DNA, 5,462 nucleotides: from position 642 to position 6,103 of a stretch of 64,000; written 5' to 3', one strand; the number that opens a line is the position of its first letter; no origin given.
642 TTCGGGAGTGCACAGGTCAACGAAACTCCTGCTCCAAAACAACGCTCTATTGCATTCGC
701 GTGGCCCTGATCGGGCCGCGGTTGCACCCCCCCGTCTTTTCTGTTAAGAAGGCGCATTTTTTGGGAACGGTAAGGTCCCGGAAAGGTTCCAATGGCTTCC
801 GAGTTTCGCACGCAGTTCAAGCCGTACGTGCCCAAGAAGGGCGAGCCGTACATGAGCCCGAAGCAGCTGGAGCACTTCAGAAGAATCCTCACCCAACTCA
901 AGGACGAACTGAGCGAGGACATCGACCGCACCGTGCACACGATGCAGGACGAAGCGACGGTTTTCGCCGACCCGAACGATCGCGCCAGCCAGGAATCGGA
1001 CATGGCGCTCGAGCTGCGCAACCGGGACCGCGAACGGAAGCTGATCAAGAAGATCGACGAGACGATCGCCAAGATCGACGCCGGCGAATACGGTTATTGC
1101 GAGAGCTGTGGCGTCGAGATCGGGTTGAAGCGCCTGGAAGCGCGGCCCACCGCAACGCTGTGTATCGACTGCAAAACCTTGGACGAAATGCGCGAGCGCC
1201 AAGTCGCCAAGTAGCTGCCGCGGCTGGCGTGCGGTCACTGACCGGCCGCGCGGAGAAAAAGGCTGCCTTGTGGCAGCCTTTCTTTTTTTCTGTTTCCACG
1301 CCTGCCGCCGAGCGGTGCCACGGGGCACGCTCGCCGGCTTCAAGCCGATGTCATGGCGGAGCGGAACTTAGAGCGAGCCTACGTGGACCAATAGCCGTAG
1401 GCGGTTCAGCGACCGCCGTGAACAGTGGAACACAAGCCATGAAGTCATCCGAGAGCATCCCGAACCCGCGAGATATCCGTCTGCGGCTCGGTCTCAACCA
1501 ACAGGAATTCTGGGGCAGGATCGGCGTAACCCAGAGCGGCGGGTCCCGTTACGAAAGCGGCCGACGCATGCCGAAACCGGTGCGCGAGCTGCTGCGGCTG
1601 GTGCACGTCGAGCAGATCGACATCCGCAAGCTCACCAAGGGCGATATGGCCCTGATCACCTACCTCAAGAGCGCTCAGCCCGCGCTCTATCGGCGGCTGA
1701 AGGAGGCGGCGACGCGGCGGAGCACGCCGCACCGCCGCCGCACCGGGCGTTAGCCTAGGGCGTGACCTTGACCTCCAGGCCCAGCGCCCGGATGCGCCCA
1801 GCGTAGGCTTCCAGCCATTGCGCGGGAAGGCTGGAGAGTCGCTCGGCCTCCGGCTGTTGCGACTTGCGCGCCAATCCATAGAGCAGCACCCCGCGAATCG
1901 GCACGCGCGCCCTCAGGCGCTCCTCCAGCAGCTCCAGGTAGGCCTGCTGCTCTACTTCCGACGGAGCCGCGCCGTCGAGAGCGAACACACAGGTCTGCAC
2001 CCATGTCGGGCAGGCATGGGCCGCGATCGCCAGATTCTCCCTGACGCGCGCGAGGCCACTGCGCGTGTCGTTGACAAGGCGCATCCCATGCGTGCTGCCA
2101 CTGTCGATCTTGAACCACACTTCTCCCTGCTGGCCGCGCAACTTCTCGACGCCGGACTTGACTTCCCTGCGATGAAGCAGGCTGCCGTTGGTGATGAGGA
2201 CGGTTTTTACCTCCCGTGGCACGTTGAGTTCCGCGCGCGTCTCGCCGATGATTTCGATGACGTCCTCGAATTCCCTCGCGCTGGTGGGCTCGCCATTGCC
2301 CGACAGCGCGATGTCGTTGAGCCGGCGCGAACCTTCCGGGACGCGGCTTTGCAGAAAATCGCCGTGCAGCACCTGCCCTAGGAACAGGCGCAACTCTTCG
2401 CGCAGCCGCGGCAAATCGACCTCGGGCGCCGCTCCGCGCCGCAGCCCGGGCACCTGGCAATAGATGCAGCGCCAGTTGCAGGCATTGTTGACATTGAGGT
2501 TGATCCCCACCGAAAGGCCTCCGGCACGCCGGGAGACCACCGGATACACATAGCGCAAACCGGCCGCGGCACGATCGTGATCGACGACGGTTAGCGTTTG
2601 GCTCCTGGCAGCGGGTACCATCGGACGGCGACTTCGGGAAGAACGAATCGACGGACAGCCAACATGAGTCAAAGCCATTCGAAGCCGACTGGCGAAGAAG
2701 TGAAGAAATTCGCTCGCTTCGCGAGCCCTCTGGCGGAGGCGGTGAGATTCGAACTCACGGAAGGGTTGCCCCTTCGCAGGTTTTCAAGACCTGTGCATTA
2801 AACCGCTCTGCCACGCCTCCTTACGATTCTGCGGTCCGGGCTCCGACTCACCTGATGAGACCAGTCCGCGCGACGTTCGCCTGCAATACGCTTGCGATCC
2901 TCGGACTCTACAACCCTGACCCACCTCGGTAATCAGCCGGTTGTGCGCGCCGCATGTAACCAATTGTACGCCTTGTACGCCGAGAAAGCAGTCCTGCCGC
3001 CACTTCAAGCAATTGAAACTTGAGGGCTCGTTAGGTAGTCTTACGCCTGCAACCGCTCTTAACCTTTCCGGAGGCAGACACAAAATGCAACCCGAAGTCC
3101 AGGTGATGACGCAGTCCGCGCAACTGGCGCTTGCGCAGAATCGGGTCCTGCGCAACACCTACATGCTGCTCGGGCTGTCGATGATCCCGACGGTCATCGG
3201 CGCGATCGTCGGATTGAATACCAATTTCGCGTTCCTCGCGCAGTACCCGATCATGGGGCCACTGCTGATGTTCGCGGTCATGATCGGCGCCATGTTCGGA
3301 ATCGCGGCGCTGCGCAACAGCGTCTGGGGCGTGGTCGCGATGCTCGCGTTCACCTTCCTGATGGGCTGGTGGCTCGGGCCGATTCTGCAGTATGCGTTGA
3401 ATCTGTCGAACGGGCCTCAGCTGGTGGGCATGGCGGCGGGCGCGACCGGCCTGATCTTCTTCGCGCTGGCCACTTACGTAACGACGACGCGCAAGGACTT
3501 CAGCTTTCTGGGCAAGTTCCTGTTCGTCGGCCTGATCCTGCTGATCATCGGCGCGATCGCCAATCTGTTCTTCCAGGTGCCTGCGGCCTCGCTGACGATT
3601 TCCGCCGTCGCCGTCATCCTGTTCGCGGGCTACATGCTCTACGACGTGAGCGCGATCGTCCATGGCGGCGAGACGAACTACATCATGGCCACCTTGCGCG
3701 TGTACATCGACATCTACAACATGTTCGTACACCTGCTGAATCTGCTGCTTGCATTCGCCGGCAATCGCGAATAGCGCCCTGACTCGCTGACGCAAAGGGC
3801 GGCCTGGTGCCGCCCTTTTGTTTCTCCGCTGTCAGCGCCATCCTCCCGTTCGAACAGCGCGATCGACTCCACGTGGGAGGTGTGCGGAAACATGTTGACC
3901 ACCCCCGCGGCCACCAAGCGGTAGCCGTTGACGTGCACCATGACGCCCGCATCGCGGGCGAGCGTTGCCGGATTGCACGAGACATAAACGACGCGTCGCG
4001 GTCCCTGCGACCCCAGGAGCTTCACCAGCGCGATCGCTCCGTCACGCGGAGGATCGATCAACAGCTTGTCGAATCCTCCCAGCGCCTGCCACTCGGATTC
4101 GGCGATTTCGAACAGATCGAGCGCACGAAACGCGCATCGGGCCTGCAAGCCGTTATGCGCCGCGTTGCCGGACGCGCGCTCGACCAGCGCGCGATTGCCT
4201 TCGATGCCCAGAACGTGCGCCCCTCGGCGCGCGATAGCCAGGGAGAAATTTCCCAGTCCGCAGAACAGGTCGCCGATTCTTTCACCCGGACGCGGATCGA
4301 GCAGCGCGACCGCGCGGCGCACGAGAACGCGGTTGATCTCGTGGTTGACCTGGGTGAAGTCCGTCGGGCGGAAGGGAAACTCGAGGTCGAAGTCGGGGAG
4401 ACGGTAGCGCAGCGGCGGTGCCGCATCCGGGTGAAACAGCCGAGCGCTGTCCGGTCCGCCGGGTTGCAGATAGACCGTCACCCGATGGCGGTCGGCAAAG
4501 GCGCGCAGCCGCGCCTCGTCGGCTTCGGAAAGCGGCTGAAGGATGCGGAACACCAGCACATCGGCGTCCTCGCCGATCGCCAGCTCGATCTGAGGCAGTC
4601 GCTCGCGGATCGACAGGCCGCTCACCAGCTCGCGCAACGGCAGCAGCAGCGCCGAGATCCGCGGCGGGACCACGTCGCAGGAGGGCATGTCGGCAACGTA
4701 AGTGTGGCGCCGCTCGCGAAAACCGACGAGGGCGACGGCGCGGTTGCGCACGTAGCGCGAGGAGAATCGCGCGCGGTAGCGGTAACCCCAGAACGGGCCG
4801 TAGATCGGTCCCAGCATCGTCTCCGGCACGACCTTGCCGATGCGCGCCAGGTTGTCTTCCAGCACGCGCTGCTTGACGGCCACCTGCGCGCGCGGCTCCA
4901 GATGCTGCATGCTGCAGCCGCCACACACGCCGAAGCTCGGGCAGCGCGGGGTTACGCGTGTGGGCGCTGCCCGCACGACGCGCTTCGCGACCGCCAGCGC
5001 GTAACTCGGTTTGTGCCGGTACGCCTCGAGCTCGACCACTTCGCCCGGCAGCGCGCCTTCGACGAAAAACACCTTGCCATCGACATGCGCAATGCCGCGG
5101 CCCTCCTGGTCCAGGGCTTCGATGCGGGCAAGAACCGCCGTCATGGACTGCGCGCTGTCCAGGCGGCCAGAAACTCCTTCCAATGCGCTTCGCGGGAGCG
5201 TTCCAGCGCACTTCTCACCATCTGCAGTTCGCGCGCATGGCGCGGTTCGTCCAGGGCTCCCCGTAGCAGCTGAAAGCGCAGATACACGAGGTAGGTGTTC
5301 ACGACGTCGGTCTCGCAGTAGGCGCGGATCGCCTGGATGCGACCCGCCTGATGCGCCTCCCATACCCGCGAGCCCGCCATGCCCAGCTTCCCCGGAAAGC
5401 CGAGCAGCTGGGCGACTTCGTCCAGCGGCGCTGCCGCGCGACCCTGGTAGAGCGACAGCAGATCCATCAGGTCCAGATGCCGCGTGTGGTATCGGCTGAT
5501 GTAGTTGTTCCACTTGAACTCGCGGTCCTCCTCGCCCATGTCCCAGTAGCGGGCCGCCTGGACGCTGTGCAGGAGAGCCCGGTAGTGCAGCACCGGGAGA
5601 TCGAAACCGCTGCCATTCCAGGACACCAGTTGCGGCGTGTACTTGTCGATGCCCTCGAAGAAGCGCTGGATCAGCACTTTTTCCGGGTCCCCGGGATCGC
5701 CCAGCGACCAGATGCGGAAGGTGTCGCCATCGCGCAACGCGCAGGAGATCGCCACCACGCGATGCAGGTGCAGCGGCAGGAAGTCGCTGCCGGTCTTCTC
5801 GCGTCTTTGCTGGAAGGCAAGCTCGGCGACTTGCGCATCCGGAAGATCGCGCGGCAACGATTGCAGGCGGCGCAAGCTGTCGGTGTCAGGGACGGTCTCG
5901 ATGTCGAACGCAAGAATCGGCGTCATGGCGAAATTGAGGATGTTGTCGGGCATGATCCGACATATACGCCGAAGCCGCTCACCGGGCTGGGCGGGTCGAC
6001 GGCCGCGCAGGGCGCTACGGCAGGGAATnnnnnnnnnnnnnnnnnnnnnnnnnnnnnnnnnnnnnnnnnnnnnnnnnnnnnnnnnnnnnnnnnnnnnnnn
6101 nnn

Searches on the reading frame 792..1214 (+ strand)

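Call 70: search_protein_families(library=pfam, proteins=[window:792-1214:+], max_evalue=0.00001)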
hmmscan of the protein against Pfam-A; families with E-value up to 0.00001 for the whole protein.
window:792-1214:+ (140 aa): 2 families
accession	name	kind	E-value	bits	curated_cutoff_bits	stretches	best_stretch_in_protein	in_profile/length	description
PF21157.2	DksA_N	-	1.9e-30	105.3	27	1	25-95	1-71/71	DnaK suppressor protein DksA, N-terminal domain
PF01258.23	zf-dskA_traR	-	7.2e-13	48.7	24.9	1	98-129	1-32/36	Prokaryotic dksA/traR C4-type zinc finger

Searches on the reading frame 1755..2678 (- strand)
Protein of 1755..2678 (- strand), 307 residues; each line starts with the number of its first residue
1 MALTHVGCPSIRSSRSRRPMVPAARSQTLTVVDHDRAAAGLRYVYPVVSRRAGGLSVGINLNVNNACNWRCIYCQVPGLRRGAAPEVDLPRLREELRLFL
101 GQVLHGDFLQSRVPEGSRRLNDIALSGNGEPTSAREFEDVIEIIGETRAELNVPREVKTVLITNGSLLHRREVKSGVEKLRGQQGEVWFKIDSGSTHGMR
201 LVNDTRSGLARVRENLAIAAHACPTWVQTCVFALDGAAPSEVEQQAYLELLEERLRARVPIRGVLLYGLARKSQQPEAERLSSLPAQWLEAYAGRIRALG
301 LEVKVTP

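Call 70: search_protein_families(library=pfam, proteins=[window:1755-2678:-], max_evalue=0.00001)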
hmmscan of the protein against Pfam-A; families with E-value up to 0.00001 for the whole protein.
window:1755-2678:- (307 aa): 1 family
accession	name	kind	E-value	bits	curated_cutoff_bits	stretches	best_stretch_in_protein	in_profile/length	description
PF04055.27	Radical_SAM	-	1.5e-07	32.2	29.5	1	62-229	2-148/166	Radical SAM superfamily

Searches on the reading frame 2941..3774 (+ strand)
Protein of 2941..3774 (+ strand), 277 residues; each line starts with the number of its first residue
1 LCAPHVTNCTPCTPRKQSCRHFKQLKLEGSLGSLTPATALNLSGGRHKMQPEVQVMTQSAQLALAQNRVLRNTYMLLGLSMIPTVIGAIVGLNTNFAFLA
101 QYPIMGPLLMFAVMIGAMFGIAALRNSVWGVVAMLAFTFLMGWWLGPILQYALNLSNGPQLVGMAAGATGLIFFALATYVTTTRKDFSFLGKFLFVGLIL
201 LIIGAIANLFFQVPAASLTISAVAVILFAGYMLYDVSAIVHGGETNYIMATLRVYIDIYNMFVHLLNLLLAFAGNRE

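Call 70: search_protein_families(library=pfam, proteins=[window:2941-3774:+], max_evalue=0.00001)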
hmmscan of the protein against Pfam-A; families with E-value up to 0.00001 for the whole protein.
window:2941-3774:+ (277 aa): 1 family
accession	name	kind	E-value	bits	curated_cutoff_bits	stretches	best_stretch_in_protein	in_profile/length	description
PF01027.25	Bax1-I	-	2.7e-46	158.4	34.1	1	67-269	1-207/207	Inhibitor of apoptosis-promoting Bax1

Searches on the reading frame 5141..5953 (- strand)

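Call 70: search_protein_families(library=pfam, proteins=[window:5141-5953:-], max_evalue=0.00001)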
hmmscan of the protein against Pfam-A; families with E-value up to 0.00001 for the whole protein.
window:5141-5953:- (270 aa): 3 families
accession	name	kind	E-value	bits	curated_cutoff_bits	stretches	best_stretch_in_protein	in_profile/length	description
PF10108.15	DNA_pol_B_exo2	-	3.5e-97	324.7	24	1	56-265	1-213/213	Predicted 3'-5' exonuclease related to the exonuclease domain of PolB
PF13482.12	RNase_H_2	-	1.2e-10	42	22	1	65-224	16-161/165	RNase_H superfamily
PF03104.25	DNA_pol_B_exo1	-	2.4e-06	27.6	23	0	89-132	141-186/242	DNA polymerase family B, exonuclease domain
